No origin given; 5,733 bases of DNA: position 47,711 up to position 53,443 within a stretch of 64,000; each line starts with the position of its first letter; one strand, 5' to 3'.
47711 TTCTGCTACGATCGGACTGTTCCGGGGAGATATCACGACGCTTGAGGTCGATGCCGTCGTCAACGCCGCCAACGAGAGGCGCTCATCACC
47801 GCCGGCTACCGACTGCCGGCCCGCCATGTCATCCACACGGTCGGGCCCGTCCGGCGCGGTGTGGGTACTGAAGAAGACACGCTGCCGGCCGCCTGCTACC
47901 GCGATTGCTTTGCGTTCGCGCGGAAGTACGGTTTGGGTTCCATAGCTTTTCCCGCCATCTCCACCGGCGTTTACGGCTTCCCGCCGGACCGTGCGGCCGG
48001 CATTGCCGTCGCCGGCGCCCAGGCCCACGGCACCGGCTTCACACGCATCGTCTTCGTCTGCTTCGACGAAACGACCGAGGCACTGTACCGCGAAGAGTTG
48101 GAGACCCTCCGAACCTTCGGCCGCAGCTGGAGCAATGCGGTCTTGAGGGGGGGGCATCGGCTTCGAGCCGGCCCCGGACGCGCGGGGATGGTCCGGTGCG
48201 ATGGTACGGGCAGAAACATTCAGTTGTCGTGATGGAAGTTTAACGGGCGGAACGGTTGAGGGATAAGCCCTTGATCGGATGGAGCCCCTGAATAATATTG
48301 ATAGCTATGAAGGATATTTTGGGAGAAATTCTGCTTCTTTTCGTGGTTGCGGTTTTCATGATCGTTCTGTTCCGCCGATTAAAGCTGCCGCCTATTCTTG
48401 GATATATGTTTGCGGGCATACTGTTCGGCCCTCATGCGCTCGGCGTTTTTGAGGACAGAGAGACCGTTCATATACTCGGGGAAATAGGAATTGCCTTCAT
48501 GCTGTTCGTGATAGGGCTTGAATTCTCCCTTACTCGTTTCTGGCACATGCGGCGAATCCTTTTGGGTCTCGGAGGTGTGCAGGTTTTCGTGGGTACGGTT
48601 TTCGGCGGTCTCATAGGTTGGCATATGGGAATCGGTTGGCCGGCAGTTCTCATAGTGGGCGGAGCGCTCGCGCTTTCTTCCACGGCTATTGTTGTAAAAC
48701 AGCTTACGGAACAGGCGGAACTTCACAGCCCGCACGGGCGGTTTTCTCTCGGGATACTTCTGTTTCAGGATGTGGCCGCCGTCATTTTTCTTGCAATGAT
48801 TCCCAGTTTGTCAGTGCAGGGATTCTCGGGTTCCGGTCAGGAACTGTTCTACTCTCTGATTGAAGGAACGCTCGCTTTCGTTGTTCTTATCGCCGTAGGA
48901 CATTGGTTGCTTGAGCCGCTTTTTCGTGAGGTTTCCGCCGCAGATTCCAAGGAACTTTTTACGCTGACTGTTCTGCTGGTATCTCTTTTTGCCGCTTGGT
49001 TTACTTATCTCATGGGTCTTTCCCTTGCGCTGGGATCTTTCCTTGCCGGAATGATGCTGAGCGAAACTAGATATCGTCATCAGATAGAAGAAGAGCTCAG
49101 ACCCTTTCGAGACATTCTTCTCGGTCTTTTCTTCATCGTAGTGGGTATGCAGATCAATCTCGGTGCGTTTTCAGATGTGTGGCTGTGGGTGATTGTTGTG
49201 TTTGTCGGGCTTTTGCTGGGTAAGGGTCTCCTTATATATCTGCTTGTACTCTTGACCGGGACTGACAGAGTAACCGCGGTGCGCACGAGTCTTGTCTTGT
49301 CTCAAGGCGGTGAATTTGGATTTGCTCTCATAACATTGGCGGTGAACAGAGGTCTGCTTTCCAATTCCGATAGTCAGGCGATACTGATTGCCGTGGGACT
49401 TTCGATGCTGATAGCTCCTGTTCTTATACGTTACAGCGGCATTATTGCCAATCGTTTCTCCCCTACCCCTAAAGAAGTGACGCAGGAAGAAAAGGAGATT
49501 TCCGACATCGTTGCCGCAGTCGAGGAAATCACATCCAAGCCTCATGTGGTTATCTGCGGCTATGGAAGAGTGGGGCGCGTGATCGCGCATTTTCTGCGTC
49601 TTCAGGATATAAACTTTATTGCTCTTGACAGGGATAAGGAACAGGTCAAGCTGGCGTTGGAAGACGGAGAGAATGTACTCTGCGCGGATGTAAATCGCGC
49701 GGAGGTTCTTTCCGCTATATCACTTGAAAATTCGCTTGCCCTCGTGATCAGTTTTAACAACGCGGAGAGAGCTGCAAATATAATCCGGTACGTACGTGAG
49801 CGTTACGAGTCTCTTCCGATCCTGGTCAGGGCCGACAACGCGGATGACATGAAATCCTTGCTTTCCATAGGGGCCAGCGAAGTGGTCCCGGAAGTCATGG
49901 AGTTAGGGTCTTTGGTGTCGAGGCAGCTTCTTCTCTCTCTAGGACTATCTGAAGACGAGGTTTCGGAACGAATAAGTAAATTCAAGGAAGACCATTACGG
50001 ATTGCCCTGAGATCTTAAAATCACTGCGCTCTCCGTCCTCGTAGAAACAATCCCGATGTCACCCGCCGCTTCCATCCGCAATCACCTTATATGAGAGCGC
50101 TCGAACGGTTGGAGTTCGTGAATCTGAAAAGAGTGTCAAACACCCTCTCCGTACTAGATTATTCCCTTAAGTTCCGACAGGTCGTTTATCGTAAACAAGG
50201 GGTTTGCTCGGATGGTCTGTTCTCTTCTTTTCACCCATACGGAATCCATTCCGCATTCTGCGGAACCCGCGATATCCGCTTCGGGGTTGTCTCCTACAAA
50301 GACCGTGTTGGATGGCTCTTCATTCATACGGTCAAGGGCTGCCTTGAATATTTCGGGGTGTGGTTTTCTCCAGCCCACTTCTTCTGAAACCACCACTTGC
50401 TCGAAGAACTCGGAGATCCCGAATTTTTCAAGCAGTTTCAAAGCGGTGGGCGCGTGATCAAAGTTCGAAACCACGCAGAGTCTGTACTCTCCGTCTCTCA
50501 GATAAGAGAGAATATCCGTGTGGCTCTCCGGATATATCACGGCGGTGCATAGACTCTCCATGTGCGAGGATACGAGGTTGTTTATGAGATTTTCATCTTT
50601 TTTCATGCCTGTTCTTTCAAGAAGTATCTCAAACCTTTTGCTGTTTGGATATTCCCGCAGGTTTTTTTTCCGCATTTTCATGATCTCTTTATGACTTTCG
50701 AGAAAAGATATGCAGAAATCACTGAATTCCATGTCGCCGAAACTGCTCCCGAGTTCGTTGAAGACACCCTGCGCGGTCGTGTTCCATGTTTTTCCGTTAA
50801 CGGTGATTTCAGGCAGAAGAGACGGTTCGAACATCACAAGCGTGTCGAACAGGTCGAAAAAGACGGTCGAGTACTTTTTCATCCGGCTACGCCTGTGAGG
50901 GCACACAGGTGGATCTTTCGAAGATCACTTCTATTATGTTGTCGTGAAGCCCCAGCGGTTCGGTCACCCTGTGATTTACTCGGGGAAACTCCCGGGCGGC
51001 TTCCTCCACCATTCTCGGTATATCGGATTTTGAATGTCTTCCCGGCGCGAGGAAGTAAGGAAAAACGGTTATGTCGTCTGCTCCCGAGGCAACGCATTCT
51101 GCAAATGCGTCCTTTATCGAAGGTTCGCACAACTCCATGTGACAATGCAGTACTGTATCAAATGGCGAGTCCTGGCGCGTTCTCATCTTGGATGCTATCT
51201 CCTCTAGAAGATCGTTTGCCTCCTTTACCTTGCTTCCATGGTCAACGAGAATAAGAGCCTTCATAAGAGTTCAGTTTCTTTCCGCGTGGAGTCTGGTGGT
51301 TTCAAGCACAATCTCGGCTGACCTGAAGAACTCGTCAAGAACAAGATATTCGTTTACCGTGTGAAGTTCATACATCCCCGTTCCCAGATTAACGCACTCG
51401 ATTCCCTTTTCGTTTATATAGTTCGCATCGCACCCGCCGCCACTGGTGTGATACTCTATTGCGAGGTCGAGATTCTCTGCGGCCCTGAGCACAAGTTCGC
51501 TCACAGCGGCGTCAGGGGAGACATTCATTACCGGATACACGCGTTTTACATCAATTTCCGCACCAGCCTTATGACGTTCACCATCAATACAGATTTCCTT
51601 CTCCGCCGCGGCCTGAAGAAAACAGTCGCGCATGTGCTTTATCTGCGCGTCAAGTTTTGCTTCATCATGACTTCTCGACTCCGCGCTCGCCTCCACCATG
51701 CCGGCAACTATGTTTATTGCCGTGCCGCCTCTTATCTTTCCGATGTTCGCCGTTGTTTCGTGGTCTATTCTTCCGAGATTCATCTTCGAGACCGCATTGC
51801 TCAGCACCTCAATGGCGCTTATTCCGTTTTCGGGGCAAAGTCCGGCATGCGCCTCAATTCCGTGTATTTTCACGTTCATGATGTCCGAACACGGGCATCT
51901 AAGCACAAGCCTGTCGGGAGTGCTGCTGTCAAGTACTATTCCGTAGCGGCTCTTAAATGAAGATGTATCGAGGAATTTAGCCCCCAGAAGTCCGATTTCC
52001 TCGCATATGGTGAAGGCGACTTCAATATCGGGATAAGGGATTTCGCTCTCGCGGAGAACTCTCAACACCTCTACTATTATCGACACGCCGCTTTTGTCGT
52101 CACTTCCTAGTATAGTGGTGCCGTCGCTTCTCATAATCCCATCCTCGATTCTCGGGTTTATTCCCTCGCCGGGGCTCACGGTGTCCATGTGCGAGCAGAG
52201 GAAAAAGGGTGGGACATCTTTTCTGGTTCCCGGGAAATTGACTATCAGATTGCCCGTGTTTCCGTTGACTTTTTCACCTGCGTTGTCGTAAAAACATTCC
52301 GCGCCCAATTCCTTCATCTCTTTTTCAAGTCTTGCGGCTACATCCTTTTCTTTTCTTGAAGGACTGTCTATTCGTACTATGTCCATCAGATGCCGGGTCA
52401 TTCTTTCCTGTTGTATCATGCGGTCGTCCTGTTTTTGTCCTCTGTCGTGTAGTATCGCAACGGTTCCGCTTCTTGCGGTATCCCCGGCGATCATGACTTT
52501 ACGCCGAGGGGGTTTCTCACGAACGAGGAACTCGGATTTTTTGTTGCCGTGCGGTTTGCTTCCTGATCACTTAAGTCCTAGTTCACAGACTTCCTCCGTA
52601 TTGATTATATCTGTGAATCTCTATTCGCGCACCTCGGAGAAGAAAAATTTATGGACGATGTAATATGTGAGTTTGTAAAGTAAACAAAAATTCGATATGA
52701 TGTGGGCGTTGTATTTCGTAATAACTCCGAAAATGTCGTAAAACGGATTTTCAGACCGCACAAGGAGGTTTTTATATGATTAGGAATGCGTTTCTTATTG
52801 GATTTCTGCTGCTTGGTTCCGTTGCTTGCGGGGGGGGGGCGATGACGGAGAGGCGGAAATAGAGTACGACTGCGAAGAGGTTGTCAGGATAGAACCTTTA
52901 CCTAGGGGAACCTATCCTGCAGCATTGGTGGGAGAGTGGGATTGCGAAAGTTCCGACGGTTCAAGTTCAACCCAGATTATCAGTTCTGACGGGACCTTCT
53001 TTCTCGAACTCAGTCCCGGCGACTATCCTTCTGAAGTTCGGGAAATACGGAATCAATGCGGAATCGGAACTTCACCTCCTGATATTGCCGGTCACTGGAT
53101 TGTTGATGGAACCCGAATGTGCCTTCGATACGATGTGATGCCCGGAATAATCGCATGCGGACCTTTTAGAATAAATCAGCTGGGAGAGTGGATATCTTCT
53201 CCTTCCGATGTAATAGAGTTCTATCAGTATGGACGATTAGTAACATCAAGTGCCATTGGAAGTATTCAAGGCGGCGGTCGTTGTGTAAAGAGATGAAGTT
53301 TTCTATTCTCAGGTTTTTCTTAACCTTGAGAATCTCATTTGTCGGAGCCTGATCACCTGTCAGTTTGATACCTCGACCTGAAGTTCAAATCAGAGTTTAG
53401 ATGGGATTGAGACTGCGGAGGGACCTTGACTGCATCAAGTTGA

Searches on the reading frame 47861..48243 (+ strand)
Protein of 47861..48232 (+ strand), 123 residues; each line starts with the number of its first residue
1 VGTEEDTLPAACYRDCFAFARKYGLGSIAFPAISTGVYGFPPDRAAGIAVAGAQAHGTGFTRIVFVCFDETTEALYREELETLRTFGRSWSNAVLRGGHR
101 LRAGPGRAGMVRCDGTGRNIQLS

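Call 62: search_protein_families(library=pfam, proteins=[window:47861-48232:+, window:47905-48243:+], max_evalue=0.01)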
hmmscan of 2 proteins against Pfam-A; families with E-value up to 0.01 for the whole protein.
window:47861-48232:+ (123 aa): 1 family
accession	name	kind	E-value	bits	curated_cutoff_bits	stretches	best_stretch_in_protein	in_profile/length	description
PF01661.27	Macro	-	5.3e-11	43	22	1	5-49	74-118/118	Macro domain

window:47905-48243:+ (112 aa): 0 families

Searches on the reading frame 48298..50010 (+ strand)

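Call 51: search_protein_families(library=pfam, proteins=[window:48298-50010:+], max_evalue=0.00001)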
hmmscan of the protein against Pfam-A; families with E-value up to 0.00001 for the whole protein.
window:48298-50010:+ (570 aa): 2 families
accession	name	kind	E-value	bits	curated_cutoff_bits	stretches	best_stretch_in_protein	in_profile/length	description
PF00999.27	Na_H_Exchanger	-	7.7e-67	226.2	26.2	1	16-377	2-369/375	Sodium/hydrogen exchanger, transmembrane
PF02254.24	TrkA_N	-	1.1e-19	71.3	23.8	1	417-530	1-114/116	TrkA-N domain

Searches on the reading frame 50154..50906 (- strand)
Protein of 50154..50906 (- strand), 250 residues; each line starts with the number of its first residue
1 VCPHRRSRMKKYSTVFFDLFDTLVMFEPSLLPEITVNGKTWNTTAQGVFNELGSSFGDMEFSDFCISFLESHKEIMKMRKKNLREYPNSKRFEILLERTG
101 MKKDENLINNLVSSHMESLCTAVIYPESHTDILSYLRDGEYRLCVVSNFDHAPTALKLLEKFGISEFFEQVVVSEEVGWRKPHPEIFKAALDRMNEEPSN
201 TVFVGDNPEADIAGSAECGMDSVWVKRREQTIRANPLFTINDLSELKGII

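Call 62: search_protein_families(library=pfam, proteins=[window:50154-50906:-], max_evalue=0.01)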
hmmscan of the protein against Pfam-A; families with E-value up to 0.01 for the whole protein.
window:50154-50906:- (250 aa): 3 families
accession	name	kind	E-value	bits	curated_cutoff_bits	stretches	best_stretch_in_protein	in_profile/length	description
PF00702.32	Hydrolase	-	1.2e-21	78.4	26.4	1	13-219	2-191/191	haloacid dehalogenase-like hydrolase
PF13419.12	HAD_2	-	4.5e-21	76.2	23.8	1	75-225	29-178/178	Haloacid dehalogenase-like hydrolase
PF13242.12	Hydrolase_like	-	5.1e-13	49.2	22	1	179-227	2-50/75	HAD-hyrolase-like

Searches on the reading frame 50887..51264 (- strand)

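Call 62: search_protein_families(library=pfam, proteins=[window:50887-51264:-], max_evalue=0.01)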
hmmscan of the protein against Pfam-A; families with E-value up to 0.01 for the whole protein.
window:50887-51264:- (125 aa): 2 families
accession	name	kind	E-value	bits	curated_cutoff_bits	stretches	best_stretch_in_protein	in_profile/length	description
PF01903.22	CbiX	-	1.8e-28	99.3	22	1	9-115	1-105/106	CbiX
PF06180.16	CbiK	-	0.00016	21.5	26.2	1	2-83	142-218/262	Cobalt chelatase (CbiK)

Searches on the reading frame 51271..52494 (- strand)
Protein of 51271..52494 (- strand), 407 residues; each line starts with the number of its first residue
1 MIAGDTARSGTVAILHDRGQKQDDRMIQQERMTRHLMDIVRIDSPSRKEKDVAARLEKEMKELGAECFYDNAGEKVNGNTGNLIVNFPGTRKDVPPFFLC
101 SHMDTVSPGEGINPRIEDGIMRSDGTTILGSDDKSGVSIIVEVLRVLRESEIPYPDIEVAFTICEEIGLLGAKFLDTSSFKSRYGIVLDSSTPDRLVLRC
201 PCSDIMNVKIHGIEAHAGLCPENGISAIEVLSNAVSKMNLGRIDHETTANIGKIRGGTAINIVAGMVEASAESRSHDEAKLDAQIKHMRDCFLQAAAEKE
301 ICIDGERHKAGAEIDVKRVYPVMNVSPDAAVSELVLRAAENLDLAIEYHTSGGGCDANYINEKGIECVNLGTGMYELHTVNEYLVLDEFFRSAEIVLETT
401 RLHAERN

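Call 51: search_protein_families(library=pfam, proteins=[window:51271-52494:-], max_evalue=0.00001)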
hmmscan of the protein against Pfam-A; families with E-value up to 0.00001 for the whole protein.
window:51271-52494:- (407 aa): 4 families
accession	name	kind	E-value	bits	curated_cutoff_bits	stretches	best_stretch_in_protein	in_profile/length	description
PF01546.33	Peptidase_M20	-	1.6e-16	61.3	24.6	1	99-399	2-203/206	Peptidase family M20/M25/M40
PF07687.19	M20_dimer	-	1.4e-14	54.3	21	1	206-298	9-105/107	Peptidase dimerisation domain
PF05343.19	Peptidase_M42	-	1.7e-14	54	23.2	1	132-192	134-192/292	M42 glutamyl aminopeptidase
PF04389.22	Peptidase_M28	-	2.3e-08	34.4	21.3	1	82-177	1-78/193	Peptidase family M28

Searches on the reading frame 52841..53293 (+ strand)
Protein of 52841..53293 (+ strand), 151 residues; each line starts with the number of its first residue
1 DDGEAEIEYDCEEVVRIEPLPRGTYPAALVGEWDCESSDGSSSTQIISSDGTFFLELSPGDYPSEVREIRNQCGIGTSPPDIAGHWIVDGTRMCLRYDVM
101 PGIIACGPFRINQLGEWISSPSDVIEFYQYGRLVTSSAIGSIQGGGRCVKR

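Call 53: find_homologous_proteins(query=window:52841-53293:+, max_evalue=0.001)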
Query window:52841-53293:+ (151 aa): 2 proteins with E <= 0.001 among 243 candidates.
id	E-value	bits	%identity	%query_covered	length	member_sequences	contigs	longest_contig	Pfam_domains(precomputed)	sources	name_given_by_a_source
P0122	1.8e-98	345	100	100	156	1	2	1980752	-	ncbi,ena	-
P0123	4.7e-63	230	70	98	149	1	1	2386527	-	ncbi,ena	-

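Call 62: search_protein_families(library=pfam, proteins=[window:52841-53293:+], max_evalue=0.01)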
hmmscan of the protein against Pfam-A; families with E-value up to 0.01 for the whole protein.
window:52841-53293:+ (151 aa): 0 families
